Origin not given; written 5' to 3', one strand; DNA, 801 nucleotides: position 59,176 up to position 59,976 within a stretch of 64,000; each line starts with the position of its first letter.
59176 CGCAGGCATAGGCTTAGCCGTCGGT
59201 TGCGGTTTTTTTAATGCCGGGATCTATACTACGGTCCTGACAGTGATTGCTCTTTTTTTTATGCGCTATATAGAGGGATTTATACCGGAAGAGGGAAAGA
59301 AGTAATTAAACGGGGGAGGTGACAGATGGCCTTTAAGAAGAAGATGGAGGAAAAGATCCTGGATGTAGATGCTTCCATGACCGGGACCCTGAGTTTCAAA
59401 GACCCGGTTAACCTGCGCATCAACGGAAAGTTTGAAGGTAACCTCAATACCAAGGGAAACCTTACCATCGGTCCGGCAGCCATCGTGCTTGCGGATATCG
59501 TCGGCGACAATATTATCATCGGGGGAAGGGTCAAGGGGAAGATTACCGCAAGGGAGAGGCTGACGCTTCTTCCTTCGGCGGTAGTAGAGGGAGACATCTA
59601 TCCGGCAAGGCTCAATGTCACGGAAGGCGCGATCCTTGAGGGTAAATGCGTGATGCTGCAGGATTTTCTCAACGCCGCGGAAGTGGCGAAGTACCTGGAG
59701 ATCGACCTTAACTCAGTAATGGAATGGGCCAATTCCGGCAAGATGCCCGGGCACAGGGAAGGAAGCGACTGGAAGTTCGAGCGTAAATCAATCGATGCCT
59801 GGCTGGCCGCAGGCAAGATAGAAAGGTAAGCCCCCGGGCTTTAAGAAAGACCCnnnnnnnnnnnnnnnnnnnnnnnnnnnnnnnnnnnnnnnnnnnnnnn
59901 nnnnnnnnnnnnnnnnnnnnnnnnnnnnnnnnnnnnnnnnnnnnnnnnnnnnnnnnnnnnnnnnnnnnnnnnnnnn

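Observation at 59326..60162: Bactofilin fused to an excisionase-type HTH, followed by a membrane-anchored HTH_17 protein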

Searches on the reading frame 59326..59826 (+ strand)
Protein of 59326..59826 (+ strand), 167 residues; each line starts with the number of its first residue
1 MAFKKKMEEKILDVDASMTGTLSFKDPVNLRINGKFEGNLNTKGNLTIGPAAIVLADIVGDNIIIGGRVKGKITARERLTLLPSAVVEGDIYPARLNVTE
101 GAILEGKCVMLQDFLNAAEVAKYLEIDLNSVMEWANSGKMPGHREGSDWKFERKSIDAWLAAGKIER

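Call 3: search_protein_families(library=pfam, proteins=[window:59326-59826:+], max_evalue=0.1)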
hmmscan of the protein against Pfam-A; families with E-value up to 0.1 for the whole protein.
window:59326-59826:+ (167 aa): 3 families
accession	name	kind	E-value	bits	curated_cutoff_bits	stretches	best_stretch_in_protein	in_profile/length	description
PF04519.19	Bactofilin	-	4.4e-24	85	27.9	1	11-108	2-97/98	Polymer-forming cytoskeletal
PF12728.13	HTH_17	-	6.1e-12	46.1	27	1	114-163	1-50/51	Helix-turn-helix domain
PF21305.2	type_II_gspD_N0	-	0.0031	17.8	27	1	54-78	14-38/71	GspD-like, N0 domain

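Call 4: search_protein_families(library=ncbifam, proteins=[window:59326-59826:+], max_evalue=0.1)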
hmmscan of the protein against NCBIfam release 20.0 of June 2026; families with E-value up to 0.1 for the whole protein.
window:59326-59826:+ (167 aa): 3 families
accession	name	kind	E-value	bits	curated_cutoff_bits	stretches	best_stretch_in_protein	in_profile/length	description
NF047737.1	antiphage_MADS1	equivalog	2.5e-12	46.8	80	1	115-160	4-49/49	methylation-associated defense system helix-turn-helix domain-containing protein MAD1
TIGR01764.1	excise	domain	5.6e-08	33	28.8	1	118-162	5-49/49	excisionase family DNA-binding protein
NF033787.1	HTH_BldC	subfamily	0.00071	19.4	77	1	114-144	2-32/49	BldC family transcriptional regulator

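Call 5: find_homologous_proteins(query=window:59326-59826:+, max_evalue=0.001)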
Query window:59326-59826:+ (167 aa): 2085 proteins with E <= 0.001 among 2188 candidates; the best 120 are listed.
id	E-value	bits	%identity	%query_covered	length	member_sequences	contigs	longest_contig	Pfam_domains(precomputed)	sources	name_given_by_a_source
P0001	7.0e-104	362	100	100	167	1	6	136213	PF12728.14,PF04519.20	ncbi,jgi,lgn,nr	ncbi:MAG: helix-turn-helix domain-containing protein [Candidatus Omnitrophica bacterium]|nr:helix-tu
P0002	4.2e-98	344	93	100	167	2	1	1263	PF12728.14,PF04519.20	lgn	-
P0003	1.9e-89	315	81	100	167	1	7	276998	PF12728.14,PF04519.20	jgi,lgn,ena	jgi:excisionase family DNA binding protein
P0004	3.6e-89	315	82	99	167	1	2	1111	PF12728.14,PF04519.20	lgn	-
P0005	7.7e-89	314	83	99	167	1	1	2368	PF12728.14,PF04519.20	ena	-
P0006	5.7e-88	311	83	100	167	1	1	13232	PF12728.14,PF04519.20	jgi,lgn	jgi:excisionase family DNA binding protein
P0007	7.5e-88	310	82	100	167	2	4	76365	PF12728.14,PF04519.20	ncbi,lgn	-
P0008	8.1e-88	310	78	100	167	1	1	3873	PF12728.14,PF04519.20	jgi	jgi:excisionase family DNA binding protein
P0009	9.2e-88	310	81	100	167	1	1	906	PF12728.14,PF04519.20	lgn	-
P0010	1.1e-87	310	80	99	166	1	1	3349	PF12728.14,PF04519.20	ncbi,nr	ncbi:MAG: polymer-forming cytoskeletal protein [Candidatus Omnitrophica bacterium]|nr:polymer-formin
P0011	1.4e-87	309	82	99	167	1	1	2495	PF12728.14,PF04519.20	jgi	-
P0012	1.9e-87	309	83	99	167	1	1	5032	PF12728.14,PF04519.20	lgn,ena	-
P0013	2.6e-87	309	83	99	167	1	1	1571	PF12728.14,PF04519.20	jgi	-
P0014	3.7e-87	308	80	100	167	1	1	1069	PF12728.14,PF04519.20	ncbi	-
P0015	4.0e-87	308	79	99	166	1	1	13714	PF12728.14,PF04519.20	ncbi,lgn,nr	ncbi:MAG: polymer-forming cytoskeletal protein [Candidatus Omnitrophica bacterium]|nr:polymer-formin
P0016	9.9e-87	307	78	100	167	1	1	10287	PF12728.14,PF04519.20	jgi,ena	-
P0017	9.9e-87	307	80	100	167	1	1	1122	PF12728.14,PF04519.20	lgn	-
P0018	1.5e-86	306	78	99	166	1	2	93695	PF12728.14,PF04519.20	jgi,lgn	-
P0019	1.6e-86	306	78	100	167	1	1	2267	PF12728.14,PF04519.20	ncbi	-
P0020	1.7e-86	306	80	100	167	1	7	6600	PF12728.14,PF04519.20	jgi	jgi:excisionase family DNA binding protein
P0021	1.7e-86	306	80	100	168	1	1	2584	PF12728.14,PF04519.20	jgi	jgi:excisionase family DNA binding protein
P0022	1.8e-86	306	81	99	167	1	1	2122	PF12728.14,PF04519.20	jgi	jgi:excisionase family DNA binding protein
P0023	1.8e-86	306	80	100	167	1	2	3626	PF12728.14,PF04519.20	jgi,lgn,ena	-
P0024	2.0e-86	306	81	100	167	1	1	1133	PF12728.14,PF04519.20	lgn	-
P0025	2.1e-86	306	79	99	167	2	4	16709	PF12728.14,PF04519.20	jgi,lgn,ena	-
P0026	2.4e-86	305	81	99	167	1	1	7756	PF12728.14,PF04519.20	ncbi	-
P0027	2.5e-86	305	82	99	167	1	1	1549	PF12728.14,PF04519.20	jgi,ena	-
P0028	2.9e-86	305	78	100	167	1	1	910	PF12728.14,PF04519.20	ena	-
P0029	4.3e-86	305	78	100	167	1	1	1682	PF12728.14,PF04519.20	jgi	-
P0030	5.0e-86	304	78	100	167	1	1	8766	PF12728.14,PF04519.20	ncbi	-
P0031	5.1e-86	304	81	100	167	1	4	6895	PF12728.14,PF04519.20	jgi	jgi:excisionase family DNA binding protein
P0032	6.0e-86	304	77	100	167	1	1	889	PF12728.14,PF04519.20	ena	-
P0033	7.6e-86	304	79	99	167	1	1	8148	PF12728.14,PF04519.20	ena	-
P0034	8.7e-86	304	80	100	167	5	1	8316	PF12728.14,PF04519.20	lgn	-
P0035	8.9e-86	304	78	100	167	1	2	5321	PF12728.14,PF04519.20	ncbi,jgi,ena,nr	ncbi:MAG: polymer-forming cytoskeletal protein [Candidatus Omnitrophica bacterium]|jgi:excisionase f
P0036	1.1e-85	303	80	100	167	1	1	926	PF12728.14,PF04519.20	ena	-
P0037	1.3e-85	303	77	100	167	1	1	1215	PF12728.14,PF04519.20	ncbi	-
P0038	1.6e-85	303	80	100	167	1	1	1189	PF12728.14,PF04519.20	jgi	-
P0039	1.7e-85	303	77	100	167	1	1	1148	PF12728.14,PF04519.20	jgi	jgi:excisionase family DNA binding protein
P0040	1.7e-85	303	77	100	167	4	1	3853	PF12728.14,PF04519.20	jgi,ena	-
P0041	1.7e-85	303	78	100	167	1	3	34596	PF12728.14,PF04519.20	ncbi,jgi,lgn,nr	ncbi:MAG: polymer-forming cytoskeletal protein [Candidatus Omnitrophica bacterium]|nr:polymer-formin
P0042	1.8e-85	303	78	100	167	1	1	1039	PF12728.14,PF04519.20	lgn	-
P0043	1.8e-85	303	78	100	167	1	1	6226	PF12728.14,PF04519.20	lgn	-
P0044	1.8e-85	303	77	100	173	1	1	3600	PF12728.14,PF04519.20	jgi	-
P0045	1.9e-85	302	78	100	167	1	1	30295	PF12728.14,PF04519.20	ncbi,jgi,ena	ncbi:MAG: polymer-forming cytoskeletal protein [Candidatus Omnitrophota bacterium]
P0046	2.0e-85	302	79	99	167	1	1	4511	PF12728.14,PF04519.20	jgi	jgi:excisionase family DNA binding protein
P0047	2.2e-85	302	78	100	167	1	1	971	PF12728.14,PF04519.20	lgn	-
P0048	2.2e-85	302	78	100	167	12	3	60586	PF12728.14,PF04519.20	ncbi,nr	ncbi:MAG: polymer-forming cytoskeletal protein [Candidatus Omnitrophica bacterium]|nr:polymer-formin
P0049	2.3e-85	302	78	100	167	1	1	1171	PF12728.14,PF04519.20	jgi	jgi:excisionase family DNA binding protein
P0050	2.4e-85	302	78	100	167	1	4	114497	PF12728.14,PF04519.20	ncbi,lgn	-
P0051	2.5e-85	302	78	100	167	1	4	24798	PF12728.14,PF04519.20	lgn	-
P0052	2.9e-85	302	78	100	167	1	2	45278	PF12728.14,PF04519.20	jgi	jgi:excisionase family DNA binding protein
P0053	3.2e-85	302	79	99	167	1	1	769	PF12728.14,PF04519.20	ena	-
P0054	3.2e-85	302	78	100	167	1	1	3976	PF12728.14,PF04519.20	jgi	jgi:excisionase family DNA binding protein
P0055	3.3e-85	302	78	100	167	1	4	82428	PF12728.14,PF04519.20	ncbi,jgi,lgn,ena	ncbi:MAG: polymer-forming cytoskeletal protein [Candidatus Omnitrophota bacterium]|jgi:excisionase f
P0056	3.6e-85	302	79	100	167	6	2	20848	PF12728.14,PF04519.20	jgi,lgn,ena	jgi:excisionase family DNA binding protein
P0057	3.6e-85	302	77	100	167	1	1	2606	PF12728.14,PF04519.20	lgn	-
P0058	3.7e-85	302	78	99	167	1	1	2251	PF12728.14,PF04519.20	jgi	jgi:excisionase family DNA binding protein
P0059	3.8e-85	302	79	100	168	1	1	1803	PF12728.14,PF04519.20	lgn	-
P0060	4.1e-85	301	78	100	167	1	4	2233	PF12728.14,PF04519.20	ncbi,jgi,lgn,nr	ncbi:MAG: helix-turn-helix domain-containing protein [Candidatus Omnitrophica bacterium]|nr:helix-tu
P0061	4.4e-85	301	79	100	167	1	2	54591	PF12728.14,PF04519.20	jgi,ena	-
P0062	4.4e-85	301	79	100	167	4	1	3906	PF12728.14,PF04519.20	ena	-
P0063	4.5e-85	301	78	100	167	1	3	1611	PF12728.14,PF04519.20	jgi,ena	-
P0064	4.5e-85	301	78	99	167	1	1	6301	PF12728.14,PF04519.20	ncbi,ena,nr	ncbi:MAG TPA: polymer-forming cytoskeletal protein [Candidatus Margulisiibacteriota bacterium]|nr:po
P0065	5.2e-85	301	78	100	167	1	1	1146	PF12728.14,PF04519.20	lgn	-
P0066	5.2e-85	301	79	99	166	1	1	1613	PF12728.14,PF04519.20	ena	-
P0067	5.3e-85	301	81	99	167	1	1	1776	PF12728.14,PF04519.20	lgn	-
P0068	5.7e-85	301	77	100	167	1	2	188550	PF12728.14,PF04519.20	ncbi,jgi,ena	ncbi:MAG: polymer-forming cytoskeletal protein [Candidatus Omnitrophota bacterium]|jgi:excisionase f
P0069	5.8e-85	301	79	99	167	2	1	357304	PF12728.14,PF04519.20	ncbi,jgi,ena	ncbi:MAG: polymer-forming cytoskeletal protein [Candidatus Omnitrophota bacterium]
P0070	6.4e-85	301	79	99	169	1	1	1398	PF12728.14,PF04519.20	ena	-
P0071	6.8e-85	301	76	99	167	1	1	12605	PF12728.14,PF04519.20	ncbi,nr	ncbi:MAG: polymer-forming cytoskeletal protein [Candidatus Omnitrophica bacterium]|nr:polymer-formin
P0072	6.9e-85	301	79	99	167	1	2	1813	PF12728.14,PF04519.20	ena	-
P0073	7.0e-85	301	79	99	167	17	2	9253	PF12728.14,PF04519.20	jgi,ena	-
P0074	7.1e-85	301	77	100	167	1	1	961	PF12728.14,PF04519.20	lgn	-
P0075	7.2e-85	301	78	100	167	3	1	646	PF12728.14,PF04519.20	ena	-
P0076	8.0e-85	300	78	100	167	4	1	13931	PF12728.14,PF04519.20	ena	-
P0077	8.7e-85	300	76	99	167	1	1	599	PF12728.14,PF04519.20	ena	-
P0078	9.2e-85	300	78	99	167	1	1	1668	PF12728.14,PF04519.20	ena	-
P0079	9.4e-85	300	79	99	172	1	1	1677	PF12728.14,PF04519.20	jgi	jgi:excisionase family DNA binding protein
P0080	9.5e-85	300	78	100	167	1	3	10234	PF12728.14,PF04519.20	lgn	-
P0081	9.5e-85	300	81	99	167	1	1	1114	PF12728.14,PF04519.20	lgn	-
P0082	1.2e-84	300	78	99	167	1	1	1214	PF12728.14,PF04519.20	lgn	-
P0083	1.3e-84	300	78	99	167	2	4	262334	PF12728.14,PF04519.20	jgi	jgi:excisionase family DNA binding protein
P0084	1.4e-84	300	77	100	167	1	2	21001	PF12728.14,PF04519.20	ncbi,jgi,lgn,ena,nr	ncbi:MAG: polymer-forming cytoskeletal protein [Candidatus Omnitrophica bacterium]|nr:polymer-formin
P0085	1.4e-84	300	80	100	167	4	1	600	PF12728.14,PF04519.20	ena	-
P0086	1.5e-84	300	78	100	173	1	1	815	PF12728.14,PF04519.20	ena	-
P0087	1.5e-84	300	79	99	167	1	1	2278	PF12728.14,PF04519.20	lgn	-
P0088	1.5e-84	300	77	100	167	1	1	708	PF12728.14,PF04519.20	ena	-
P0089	1.6e-84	299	75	100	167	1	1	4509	PF12728.14,PF04519.20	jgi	jgi:excisionase family DNA binding protein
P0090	1.8e-84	299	77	100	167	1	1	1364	PF12728.14,PF04519.20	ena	-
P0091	1.9e-84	299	77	100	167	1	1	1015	PF12728.14,PF04519.20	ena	-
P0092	2.0e-84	299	78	99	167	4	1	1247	PF12728.14,PF04519.20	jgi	-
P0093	2.1e-84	299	78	100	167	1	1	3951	PF12728.14,PF04519.20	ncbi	-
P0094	2.1e-84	299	78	100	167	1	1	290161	PF12728.14,PF04519.20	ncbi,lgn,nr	ncbi:MAG: polymer-forming cytoskeletal protein [Candidatus Omnitrophota bacterium]|nr:polymer-formin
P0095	2.1e-84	299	78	99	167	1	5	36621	PF12728.14,PF04519.20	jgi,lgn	-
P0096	2.4e-84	299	79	100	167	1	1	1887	PF12728.14,PF04519.20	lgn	-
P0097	2.4e-84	299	77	100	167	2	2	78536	PF12728.14,PF04519.20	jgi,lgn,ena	jgi:cytoskeletal protein CcmA (bactofilin family)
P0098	2.4e-84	299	77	100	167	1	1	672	PF12728.14,PF04519.20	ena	-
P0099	2.4e-84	299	78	100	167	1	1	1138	PF12728.14,PF04519.20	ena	-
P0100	2.4e-84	299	78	100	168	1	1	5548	PF12728.14,PF04519.20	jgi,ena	-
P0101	2.5e-84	299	78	99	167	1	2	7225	PF12728.14,PF04519.20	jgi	jgi:excisionase family DNA binding protein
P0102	2.7e-84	299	78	99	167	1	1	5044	PF12728.14,PF04519.20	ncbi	-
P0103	2.7e-84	299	78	99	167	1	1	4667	PF12728.14,PF04519.20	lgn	-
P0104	2.9e-84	299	78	100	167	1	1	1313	PF12728.14,PF04519.20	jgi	jgi:excisionase family DNA binding protein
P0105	2.9e-84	299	78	100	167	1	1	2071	PF12728.14,PF04519.20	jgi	jgi:excisionase family DNA binding protein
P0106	3.1e-84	299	77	100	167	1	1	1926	PF12728.14,PF04519.20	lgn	-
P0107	3.1e-84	299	78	100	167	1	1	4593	PF12728.14,PF04519.20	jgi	jgi:excisionase family DNA binding protein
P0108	3.2e-84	298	76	100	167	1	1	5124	PF12728.14,PF04519.20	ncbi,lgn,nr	ncbi:MAG: polymer-forming cytoskeletal protein [Candidatus Omnitrophica bacterium]|nr:polymer-formin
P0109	3.2e-84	298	77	100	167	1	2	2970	PF12728.14,PF04519.20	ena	-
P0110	3.2e-84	298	77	100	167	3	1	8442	PF12728.14,PF04519.20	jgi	jgi:cytoskeletal protein CcmA (bactofilin family)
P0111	3.3e-84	298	77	100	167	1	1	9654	PF12728.14,PF04519.20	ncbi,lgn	-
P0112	3.4e-84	298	78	99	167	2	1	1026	PF12728.14,PF04519.20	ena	-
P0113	3.4e-84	298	76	100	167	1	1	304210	PF12728.14,PF04519.20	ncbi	ncbi:MAG: polymer-forming cytoskeletal protein [Candidatus Omnitrophota bacterium]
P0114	3.5e-84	298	78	99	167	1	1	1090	PF12728.14,PF04519.20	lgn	-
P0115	3.7e-84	298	78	99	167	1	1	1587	PF12728.14,PF04519.20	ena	-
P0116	3.9e-84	298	78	99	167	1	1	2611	PF12728.14,PF04519.20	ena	-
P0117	3.9e-84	298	78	100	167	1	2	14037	PF12728.14,PF04519.20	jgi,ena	-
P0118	4.0e-84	298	76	100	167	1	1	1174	PF12728.14,PF04519.20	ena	-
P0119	4.0e-84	298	78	100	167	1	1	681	PF12728.14,PF04519.20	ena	-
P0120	4.1e-84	298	76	100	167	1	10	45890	PF12728.14,PF04519.20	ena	-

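Call 7: find_related_loci(query=window:59326-59826:+, collection=genome_contigs, flank=6000)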
Query window:59326-59826:+ (167 aa) in genome_contigs; peptide patterns used: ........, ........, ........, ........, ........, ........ (x = any residue, [..] = any of these).
256 stretches matched a pattern; 169 encode a relative of the query (tblastn E <= 1e-3); the best 80 are kept; 80 distinct loci.
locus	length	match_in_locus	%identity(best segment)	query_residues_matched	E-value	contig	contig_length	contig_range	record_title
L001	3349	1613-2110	80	1-166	3e-95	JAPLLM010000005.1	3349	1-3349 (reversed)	MAG: Candidatus Omnitrophota bacterium isolate LacPavin_0419_WC70L_MAG_46_7 LacPavin_0419_WC70L_scaffold_16403, whole ge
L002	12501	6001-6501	81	1-167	3e-93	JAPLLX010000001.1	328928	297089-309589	MAG: Candidatus Omnitrophota bacterium isolate LacPavin_0920_WC90_MAG_43_22 LacPavin_0920_WC90_scaffold_550025, whole ge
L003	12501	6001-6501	80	1-167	2e-92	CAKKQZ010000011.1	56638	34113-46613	Omnitrophica bacterium GWA2_41_15 isolate Hainich-H51-bin231-1 genome assembly, contig: H51-bin231_1_Hain_H51_02um_R1_14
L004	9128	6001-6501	78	1-167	1e-91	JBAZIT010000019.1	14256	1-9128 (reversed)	MAG: Candidatus Omnitrophota bacterium isolate SO_2017_LW4_101 scaffold_8237_c1_LW137-91_2017, whole genome shotgun sequ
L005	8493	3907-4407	78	1-167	5e-91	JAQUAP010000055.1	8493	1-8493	MAG: Candidatus Omnitrophota bacterium isolate STC_87 NODE_20999_length_8493_cov_3.099211_Sandtown_C, whole genome shotg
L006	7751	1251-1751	77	1-167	1e-90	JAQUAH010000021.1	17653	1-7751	MAG: Candidatus Omnitrophota bacterium isolate STC_8 NODE_6829_length_17653_cov_2.769828_Sandtown_C, whole genome shotgu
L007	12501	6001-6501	78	1-167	2e-90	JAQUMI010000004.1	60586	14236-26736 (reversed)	MAG: Candidatus Omnitrophota bacterium isolate STD1_150 NODE_965_length_60586_cov_6.234738_Sandtown_D1, whole genome sho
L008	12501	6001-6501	78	1-167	2e-90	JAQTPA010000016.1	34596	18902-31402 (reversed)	MAG: Candidatus Omnitrophota bacterium isolate STB_105 NODE_2604_length_34596_cov_19.354173_Sandtown_B, whole genome sho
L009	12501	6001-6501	77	1-167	3e-90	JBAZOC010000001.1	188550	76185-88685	MAG: Candidatus Omnitrophota bacterium isolate SO_2017_LW4_85 scaffold_238_c1_LW137-91_2017, whole genome shotgun sequen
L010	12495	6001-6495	79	1-165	4e-90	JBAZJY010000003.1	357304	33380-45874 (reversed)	MAG: Candidatus Omnitrophota bacterium isolate SO_2017_LW4_130 scaffold_79_c1_LW137-91_2017, whole genome shotgun sequen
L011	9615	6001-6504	79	1-167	4e-90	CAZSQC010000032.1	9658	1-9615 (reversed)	MAG TPA_asm: uncultured Planctomycetales bacterium isolate SRP278252_co2_861 genome assembly, contig: NODE_14930_length_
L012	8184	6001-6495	78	1-165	4e-90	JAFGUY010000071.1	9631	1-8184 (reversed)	MAG: Candidatus Omnitrophota bacterium isolate ZodW_Metabat.114 k87_9367285, whole genome shotgun sequence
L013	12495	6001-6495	78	1-165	9e-90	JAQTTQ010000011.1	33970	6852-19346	MAG: Candidatus Omnitrophota bacterium isolate STB_44 NODE_2698_length_33970_cov_7.166120_Sandtown_B, whole genome shotg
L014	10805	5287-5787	76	1-167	9e-90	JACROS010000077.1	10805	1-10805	MAG: Candidatus Omnitrophota bacterium isolate NC_groundwater_1967_Pr3_S-0.2um_38_3 scaffold_526126, whole genome shotgu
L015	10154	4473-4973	78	1-167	2e-89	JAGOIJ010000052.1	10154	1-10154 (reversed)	MAG: Candidatus Omnitrophota bacterium isolate Go_SlDig_bin_191 Go_SlDig_20328_length_10154_cov_4.179316, whole genome s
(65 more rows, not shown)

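Call 15: search_protein_representatives(protein=window:59326-59826:+)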
Query: 167 residues. Proteins with E-value up to 0.001 (for the whole library): 11098; up to 1e-10: 483; up to 1e-30: 20. The best 150 are listed.
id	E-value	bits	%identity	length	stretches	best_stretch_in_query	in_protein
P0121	3.1e-52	192.9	56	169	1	4-165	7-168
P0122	1.1e-47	178.1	71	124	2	1-77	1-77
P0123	1.2e-41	158.4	51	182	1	5-165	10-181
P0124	3.2e-41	157.0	50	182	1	4-166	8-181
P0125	4.0e-40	153.5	48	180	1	6-164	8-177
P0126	6.5e-40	152.8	50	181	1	10-165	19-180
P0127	7.6e-40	152.6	49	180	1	9-163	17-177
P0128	2.2e-39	151.1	52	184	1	5-166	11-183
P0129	2.6e-39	150.9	71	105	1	18-121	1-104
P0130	5.4e-39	149.8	48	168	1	4-161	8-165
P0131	2.4e-38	147.7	47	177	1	7-165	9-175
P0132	1.5e-37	145.1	47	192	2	8-119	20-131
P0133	1.7e-37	144.9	47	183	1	5-165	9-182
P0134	3.3e-37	144.0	47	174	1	7-162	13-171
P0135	2.1e-35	138.2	46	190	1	8-167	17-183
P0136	1.7e-34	135.2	46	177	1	9-165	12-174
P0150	1.0e-24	103.4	55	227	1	8-116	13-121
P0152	2.7e-24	102.0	38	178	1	7-163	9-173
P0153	6.9e-24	100.7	47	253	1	7-122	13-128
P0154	1.4e-23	99.7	36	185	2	4-113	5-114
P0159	1.0e-21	93.6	50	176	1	6-108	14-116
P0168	8.5e-20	87.4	33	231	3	103-166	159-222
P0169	1.2e-19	87.0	38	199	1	11-162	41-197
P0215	2.3e-14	69.7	32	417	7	117-162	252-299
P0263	3.0e-13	66.1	26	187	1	10-163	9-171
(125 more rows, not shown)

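Call 17: list_cluster_members(proteins=[P0121, P0123, P0125, P0127, P0130, P0136, P0152, P0154, P0169, P0263])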
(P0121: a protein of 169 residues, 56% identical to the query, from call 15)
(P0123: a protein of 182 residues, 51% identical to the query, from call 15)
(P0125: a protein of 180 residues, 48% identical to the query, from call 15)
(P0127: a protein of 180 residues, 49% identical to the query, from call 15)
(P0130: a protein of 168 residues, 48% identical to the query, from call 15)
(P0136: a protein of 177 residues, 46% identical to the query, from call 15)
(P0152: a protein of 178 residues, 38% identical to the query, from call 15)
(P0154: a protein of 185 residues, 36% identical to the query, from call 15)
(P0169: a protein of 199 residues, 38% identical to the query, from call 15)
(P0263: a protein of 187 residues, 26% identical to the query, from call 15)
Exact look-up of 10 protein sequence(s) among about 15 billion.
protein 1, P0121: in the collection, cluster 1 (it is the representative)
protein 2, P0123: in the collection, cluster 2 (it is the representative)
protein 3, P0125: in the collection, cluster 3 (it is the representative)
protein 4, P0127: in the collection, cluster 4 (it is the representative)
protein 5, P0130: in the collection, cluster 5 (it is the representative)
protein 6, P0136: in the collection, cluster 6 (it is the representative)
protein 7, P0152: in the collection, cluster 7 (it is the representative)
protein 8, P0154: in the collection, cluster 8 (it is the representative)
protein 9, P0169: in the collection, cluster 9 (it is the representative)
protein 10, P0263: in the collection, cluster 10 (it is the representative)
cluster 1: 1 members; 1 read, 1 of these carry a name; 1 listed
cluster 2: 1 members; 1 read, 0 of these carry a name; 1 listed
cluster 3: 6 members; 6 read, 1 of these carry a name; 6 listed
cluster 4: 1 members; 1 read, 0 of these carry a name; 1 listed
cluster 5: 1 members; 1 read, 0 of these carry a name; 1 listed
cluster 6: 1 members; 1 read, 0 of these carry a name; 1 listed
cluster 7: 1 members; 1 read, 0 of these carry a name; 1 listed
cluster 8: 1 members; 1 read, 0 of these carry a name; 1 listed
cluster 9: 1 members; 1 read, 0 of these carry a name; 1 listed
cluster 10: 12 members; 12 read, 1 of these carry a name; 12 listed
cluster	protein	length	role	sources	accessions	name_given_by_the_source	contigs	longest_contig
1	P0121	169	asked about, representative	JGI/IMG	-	excisionase family DNA binding protein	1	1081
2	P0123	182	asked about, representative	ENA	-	-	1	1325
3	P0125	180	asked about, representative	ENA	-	-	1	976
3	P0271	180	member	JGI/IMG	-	cytoskeletal protein CcmA (bactofilin family)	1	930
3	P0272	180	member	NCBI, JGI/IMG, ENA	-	-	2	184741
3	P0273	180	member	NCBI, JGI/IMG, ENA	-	-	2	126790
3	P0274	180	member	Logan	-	-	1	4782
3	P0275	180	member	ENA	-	-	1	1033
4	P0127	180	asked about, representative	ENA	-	-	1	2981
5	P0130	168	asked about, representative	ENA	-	-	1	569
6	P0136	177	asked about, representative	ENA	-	-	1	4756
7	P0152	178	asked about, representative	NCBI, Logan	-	-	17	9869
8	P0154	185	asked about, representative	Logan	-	-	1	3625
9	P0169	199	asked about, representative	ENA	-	-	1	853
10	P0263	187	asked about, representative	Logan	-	-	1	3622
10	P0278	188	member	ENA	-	-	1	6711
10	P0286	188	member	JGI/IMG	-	-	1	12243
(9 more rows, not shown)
